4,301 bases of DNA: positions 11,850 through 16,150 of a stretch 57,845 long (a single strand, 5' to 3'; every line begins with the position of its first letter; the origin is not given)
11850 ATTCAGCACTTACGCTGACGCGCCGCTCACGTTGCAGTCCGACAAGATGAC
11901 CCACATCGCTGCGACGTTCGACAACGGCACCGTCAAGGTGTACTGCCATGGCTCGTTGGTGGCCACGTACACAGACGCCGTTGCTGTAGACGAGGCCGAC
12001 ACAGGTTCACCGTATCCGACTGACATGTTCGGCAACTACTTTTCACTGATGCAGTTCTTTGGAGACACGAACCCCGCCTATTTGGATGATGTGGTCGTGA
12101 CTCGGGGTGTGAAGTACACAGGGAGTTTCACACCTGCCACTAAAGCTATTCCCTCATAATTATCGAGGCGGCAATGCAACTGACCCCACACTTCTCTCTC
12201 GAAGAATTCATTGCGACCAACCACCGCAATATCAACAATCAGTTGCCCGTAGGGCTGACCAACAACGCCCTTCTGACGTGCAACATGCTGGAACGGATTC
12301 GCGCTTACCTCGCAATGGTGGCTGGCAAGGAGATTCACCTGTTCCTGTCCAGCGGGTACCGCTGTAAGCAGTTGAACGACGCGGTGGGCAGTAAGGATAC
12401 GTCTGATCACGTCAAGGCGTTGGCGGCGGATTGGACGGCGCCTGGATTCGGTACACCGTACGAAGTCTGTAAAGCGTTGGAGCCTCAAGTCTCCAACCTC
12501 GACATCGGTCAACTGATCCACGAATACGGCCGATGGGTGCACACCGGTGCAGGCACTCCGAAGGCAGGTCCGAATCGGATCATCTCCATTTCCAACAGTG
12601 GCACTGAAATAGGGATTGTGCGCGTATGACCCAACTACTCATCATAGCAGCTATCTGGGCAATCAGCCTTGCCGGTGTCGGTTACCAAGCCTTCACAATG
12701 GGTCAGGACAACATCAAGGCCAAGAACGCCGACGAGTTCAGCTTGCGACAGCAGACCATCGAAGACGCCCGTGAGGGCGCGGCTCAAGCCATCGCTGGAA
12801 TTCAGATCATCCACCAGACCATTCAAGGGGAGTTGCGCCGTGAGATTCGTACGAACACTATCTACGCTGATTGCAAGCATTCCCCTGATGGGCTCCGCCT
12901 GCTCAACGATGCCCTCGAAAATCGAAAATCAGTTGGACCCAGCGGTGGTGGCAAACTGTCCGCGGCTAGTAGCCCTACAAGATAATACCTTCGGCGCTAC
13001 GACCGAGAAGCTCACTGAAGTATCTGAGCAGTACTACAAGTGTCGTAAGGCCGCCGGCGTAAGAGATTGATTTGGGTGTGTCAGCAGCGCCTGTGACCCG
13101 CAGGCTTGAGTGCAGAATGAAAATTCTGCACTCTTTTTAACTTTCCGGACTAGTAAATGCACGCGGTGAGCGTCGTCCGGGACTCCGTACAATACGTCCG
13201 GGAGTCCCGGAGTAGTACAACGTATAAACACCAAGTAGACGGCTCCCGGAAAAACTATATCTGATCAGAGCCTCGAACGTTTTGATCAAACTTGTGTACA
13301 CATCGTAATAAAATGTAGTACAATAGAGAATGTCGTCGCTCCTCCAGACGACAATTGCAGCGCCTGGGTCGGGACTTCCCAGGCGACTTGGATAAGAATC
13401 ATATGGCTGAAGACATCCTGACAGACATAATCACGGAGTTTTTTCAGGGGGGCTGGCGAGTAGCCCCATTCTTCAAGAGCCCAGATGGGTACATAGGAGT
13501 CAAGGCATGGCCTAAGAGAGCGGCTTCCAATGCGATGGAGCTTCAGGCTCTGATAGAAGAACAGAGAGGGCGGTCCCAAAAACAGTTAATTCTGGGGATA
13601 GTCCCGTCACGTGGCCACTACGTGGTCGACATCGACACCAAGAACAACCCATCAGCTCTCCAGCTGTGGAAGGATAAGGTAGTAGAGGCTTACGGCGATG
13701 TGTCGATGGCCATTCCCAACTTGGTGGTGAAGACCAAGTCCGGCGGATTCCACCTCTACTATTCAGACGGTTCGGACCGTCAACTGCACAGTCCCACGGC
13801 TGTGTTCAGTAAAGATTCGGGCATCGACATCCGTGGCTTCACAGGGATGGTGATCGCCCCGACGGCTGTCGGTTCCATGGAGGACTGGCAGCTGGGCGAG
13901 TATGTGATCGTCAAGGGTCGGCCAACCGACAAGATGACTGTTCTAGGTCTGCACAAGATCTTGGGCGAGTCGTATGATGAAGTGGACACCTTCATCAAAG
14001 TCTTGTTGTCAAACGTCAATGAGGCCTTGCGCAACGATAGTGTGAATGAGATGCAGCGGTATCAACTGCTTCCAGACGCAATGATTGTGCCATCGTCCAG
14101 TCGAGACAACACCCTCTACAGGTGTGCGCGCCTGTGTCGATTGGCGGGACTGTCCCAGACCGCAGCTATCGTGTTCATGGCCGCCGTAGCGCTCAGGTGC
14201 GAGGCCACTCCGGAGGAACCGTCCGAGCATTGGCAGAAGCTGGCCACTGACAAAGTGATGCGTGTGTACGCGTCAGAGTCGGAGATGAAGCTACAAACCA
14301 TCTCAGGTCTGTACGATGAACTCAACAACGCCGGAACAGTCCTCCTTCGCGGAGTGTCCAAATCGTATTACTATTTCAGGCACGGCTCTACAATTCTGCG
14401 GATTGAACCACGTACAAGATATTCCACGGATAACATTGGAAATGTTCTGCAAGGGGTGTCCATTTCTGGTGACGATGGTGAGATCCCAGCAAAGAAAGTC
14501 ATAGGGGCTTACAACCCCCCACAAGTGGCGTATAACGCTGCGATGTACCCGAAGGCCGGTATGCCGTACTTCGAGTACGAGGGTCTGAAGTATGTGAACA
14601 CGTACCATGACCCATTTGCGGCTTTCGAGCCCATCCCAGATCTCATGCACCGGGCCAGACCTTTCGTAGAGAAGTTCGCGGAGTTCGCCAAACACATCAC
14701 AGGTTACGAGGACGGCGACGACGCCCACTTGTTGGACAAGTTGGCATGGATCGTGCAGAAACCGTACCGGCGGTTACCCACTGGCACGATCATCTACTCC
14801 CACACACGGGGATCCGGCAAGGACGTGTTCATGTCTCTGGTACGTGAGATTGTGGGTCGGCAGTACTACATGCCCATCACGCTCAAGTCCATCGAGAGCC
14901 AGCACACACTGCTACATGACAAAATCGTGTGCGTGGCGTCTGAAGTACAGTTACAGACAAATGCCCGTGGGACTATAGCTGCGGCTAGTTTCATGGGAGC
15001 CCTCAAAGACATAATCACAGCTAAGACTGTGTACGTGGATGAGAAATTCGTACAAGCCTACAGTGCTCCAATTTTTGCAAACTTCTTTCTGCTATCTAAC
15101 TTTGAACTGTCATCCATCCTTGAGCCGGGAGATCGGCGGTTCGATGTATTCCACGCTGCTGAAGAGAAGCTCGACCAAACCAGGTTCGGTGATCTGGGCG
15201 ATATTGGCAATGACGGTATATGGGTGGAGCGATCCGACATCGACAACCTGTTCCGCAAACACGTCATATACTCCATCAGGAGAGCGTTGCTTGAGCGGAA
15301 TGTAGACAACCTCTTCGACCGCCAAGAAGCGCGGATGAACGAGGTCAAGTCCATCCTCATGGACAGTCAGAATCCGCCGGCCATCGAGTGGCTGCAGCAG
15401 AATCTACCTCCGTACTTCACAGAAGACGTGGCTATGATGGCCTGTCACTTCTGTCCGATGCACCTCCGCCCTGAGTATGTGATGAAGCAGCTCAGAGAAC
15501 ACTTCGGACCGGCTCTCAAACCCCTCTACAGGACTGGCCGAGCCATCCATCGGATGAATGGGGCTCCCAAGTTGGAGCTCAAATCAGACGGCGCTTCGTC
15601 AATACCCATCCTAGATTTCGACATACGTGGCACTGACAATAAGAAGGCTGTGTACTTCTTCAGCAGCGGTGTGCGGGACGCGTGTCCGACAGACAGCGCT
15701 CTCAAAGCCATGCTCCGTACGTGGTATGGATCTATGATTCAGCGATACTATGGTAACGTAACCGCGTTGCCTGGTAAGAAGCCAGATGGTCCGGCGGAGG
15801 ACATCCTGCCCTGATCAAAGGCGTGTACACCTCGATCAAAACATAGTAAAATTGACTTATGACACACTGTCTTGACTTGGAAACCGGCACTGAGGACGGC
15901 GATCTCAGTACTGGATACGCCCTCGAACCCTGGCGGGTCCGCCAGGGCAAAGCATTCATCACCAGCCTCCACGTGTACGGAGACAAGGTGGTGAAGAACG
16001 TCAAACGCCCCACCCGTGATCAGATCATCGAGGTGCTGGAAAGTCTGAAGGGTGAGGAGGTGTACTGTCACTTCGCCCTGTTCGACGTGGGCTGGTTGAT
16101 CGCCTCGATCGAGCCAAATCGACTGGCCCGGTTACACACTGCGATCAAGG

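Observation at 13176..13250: Four copies of a ~75-bp composite element with a 15-bp perfect palindrome and fixed internal geometry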

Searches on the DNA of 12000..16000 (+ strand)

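Call 6: search_dna_similar(query=window:12000-16000:+, collection=phages, mode=near, max_rows=25)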
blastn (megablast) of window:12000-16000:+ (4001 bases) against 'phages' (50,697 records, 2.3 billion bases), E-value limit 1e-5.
No match.
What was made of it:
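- Tried and rejected: None were found (call 6).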

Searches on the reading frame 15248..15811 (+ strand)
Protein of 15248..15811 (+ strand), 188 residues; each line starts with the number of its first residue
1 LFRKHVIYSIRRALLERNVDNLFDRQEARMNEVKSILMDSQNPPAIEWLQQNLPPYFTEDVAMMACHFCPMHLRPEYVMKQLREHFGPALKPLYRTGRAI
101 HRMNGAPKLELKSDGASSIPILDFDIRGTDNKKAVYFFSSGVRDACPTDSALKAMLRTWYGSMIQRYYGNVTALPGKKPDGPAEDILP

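Call 87: find_homologous_proteins(query=window:15248-15811:+, max_evalue=0.001)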
Query window:15248-15811:+ (188 aa): 9 proteins with E <= 0.001 among 51 candidates.
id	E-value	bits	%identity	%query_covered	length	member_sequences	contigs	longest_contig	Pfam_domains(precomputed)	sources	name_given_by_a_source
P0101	1.6e-70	255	57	99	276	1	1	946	PF19263.6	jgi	-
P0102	4.1e-66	240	62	95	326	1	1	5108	PF19263.6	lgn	-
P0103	2.7e-65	238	60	95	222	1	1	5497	-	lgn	-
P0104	2.6e-64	235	63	84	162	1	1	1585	-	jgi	jgi:hypothetical protein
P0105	8.8e-59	217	64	77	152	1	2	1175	-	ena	-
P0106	4.8e-56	208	57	85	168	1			-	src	-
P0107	4.1e-51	192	53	87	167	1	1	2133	-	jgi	jgi:hypothetical protein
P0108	3.4e-34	136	56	59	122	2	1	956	-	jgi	jgi:hypothetical protein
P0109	9.6e-34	135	48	66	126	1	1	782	-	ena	-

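Call 92: predict_structure(alignment_id=A5)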
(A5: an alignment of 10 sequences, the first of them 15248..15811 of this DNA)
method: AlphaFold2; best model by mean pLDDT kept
length: 188 residues; sequences in the alignment: 10
mean_pLDDT: 44.7   pTM: 0.27
mean pLDDT of the five models: 44.7, 44.0, 41.3, 40.0, 38.7
residues with pLDDT >= 90: 0; 70-90: 0; 50-70: 47; < 50: 141
segments of 3 or more residues with pLDDT < 50: 1-76, 95-111, 121-132, 144-146, 166-188
pLDDT, mean of each block of 10 residues (from residue 1): 38 43 43 42 43 42 41 44 50 45 36 53 44 52 52 59 48 37 36
secondary structure, 60 per line:
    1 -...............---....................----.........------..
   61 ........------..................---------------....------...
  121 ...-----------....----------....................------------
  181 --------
elements in order: H2-16 H20-39 H44-52 H59-68 H75-89 E90-92 E108-111 E118-123 E135-138 H149-168
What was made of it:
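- On Replication origin with initiator boxes: Binding and initiation cannot be tested, and the PrimPol C-terminal model failed (call 92).
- The structure model of the PrimPol C-terminus was unusable (pLDDT 44.7, call 92).
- Tried and rejected: The AlphaFold model was too poor to use (call 92).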
